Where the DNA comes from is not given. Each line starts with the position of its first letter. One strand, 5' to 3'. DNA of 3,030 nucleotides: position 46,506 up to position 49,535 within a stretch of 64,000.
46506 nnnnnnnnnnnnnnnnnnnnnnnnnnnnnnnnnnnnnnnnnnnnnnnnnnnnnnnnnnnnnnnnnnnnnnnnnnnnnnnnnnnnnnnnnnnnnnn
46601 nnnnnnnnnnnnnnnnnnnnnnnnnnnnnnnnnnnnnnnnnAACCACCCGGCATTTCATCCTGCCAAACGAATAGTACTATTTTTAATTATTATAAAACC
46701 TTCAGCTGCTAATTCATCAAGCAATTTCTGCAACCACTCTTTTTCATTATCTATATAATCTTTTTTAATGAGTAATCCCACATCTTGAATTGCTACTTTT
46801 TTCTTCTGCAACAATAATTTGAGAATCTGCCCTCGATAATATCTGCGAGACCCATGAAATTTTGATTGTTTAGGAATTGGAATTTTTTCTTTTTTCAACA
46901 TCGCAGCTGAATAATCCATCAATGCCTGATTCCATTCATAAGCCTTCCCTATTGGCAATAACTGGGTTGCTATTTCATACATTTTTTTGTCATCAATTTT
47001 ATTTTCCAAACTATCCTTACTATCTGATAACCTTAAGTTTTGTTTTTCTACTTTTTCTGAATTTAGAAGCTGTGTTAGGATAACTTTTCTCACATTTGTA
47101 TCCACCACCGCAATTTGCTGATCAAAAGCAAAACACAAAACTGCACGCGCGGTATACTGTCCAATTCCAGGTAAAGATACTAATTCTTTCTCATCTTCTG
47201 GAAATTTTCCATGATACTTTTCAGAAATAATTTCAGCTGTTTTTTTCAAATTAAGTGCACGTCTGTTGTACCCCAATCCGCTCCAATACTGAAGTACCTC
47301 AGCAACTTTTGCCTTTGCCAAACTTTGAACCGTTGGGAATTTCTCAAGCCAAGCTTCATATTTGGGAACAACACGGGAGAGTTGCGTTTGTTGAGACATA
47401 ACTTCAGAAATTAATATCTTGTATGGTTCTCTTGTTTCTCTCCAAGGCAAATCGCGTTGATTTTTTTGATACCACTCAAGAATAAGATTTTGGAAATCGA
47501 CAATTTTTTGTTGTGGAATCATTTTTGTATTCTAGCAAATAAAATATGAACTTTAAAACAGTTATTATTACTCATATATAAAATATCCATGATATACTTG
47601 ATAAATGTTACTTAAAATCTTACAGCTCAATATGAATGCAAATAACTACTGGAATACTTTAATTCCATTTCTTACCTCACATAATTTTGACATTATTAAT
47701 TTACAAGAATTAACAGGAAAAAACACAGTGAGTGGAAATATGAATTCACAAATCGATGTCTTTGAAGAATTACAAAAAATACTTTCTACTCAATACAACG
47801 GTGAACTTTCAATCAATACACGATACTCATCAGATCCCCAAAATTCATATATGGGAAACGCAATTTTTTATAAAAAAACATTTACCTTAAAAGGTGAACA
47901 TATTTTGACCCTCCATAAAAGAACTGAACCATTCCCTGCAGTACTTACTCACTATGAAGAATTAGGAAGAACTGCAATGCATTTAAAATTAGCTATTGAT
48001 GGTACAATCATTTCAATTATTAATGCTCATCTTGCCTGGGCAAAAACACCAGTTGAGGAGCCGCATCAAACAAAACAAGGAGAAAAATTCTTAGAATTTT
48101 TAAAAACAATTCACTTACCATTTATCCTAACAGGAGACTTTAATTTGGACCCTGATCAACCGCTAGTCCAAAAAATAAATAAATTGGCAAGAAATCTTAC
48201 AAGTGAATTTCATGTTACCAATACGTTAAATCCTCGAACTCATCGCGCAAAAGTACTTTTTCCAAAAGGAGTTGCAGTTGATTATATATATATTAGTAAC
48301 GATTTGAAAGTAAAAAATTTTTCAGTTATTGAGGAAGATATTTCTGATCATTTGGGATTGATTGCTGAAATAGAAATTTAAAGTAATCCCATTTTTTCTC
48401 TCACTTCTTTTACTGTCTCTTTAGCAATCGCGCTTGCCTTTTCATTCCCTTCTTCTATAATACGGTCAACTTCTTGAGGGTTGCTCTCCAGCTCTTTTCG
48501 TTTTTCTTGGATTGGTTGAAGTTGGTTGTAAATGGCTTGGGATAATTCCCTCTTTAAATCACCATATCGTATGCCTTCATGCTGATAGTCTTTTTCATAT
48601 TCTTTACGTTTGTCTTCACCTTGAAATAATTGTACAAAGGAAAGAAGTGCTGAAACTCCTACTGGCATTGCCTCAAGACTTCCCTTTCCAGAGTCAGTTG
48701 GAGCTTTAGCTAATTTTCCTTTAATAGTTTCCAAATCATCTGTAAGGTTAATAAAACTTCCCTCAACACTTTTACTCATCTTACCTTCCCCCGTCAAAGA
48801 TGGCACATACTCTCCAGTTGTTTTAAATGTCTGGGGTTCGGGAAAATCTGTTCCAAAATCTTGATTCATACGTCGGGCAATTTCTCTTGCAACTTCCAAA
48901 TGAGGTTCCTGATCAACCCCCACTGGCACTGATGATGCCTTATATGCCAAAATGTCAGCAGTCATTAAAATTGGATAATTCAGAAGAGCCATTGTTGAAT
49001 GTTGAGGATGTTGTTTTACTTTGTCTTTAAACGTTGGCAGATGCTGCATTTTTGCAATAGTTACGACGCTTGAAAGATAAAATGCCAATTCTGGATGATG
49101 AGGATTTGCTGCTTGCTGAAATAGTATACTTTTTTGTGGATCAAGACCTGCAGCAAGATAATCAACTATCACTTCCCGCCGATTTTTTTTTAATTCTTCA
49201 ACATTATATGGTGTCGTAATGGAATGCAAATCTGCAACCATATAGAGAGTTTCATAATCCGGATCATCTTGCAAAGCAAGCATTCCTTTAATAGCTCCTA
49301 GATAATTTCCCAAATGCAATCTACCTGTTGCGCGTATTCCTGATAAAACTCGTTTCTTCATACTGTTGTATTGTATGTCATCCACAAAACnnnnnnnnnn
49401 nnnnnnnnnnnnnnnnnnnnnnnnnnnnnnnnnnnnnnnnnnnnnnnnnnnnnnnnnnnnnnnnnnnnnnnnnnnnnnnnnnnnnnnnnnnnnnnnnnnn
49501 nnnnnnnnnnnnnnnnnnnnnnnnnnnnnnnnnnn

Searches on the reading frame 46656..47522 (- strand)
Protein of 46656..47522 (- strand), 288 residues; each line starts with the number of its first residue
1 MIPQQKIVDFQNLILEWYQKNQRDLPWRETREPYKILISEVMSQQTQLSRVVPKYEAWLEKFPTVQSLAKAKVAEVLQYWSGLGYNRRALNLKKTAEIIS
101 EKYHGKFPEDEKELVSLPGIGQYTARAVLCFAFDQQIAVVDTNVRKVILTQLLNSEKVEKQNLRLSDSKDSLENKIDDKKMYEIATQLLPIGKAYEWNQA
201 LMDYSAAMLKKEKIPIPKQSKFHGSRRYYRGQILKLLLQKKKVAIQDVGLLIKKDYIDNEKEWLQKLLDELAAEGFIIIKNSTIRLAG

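Call 4: search_protein_families(library=ncbifam, proteins=[window:46656-47522:-])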
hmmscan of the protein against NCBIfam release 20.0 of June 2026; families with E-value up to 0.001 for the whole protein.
window:46656-47522:- (288 aa): 8 families
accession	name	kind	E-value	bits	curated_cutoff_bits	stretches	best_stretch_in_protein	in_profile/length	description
TIGR01084.1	mutY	equivalog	1.4e-59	202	286.5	1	10-212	2-193/277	A/G-specific adenine glycosylase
NF008132.0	PRK10880.1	equivalog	1.7e-46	158.9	427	1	9-211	6-195/351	A/G-specific adenine glycosylase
NF010488.0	PRK13910.1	equivalog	7.2e-36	124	471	1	41-258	1-201/290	adenine-specific DNA glycosylase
TIGR01083.1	nth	equivalog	4.4e-23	81.9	211.7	1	6-168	3-167/192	endonuclease III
NF007978.0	PRK10702.1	equivalog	5e-13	49.2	405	1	31-164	27-162/211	endonuclease III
NF010494.0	PRK13913.1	equivalog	1.4e-05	25.1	192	1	27-156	26-167/220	3-methyladenine DNA glycosylase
NF053634.1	MonDNAglycDR2438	equivalog_domain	6.6e-05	22.6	400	1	28-147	15-143/219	monofunctional DNA glycosylase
TIGR00588.1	ogg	subfamily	0.00016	20.9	397.85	1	61-151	162-260/310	8-oxoguanine DNA-glycosylase (ogg)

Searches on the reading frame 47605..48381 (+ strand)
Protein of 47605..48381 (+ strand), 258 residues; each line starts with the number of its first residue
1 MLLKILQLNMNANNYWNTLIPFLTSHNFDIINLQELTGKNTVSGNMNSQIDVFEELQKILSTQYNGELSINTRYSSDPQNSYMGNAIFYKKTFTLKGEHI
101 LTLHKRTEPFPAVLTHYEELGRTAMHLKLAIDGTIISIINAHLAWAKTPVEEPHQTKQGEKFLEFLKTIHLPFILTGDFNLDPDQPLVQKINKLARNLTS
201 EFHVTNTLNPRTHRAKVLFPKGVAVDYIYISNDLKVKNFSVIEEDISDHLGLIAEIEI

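Call 4: search_protein_families(library=ncbifam, proteins=[window:47605-48381:+])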
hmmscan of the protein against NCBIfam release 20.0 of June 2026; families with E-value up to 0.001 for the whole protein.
window:47605-48381:+ (258 aa): 3 families
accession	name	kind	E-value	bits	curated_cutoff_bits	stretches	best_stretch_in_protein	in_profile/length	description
NF003842.0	PRK05421.1-4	equivalog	2.4e-07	30.4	144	1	15-257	47-256/259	endonuclease/exonuclease/phosphatase family protein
NF003840.0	PRK05421.1-2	equivalog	8.2e-05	21.8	163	1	132-257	164-279/282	endonuclease/exonuclease/phosphatase family protein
NF003841.0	PRK05421.1-3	equivalog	0.0001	21.9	223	1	155-257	166-259/261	endonuclease/exonuclease/phosphatase family protein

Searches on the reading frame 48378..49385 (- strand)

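Call 3: search_protein_families(library=pfam, proteins=[window:48378-49385:-])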
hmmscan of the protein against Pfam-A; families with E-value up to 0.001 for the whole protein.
window:48378-49385:- (335 aa): 1 family
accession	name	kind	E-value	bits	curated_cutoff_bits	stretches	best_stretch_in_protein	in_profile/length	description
PF00579.31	tRNA-synt_1b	-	3.8e-59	200.8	21.1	1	11-288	6-290/292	tRNA synthetases class I (W and Y)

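Call 4: search_protein_families(library=ncbifam, proteins=[window:48378-49385:-])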
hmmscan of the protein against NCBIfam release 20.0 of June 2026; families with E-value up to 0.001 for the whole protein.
window:48378-49385:- (335 aa): 10 families
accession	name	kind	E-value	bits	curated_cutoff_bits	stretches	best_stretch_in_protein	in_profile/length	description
TIGR00233.1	trpS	equivalog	1.5e-87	293.9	176.75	1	9-334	1-328/328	tryptophan--tRNA ligase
NF008922.0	PRK12283.1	equivalog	4e-73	246.6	572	2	9-180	2-174/400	tryptophan--tRNA ligase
NF009207.0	PRK12556.1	equivalog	9.4e-65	218.6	479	1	9-334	2-331/332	tryptophan--tRNA ligase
NF008923.0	PRK12284.1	equivalog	1.3e-57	195.6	597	1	9-334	1-331/431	tryptophan--tRNA ligase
NF008925.0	PRK12285.1-2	equivalog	4e-28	98.4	451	1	10-302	62-356/365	tryptophan--tRNA ligase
NF008927.0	PRK12285.1-4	equivalog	2.2e-22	79.6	478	1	12-302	75-365/385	tryptophan--tRNA ligase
NF008924.0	PRK12285.1-1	equivalog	1.1e-18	67.7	644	1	56-302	120-361/381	tryptophan--tRNA ligase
NF008928.0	PRK12285.1-5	equivalog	8.5e-18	64.2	891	1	11-174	93-253/530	tryptophan--tRNA ligase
NF008926.0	PRK12285.1-3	equivalog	1.1e-17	64.1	320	1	9-174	64-229/429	tryptophan--tRNA ligase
NF006330.0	PRK08560.1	equivalog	1.8e-17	63.4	220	1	9-302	31-334/342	tyrosine--tRNA ligase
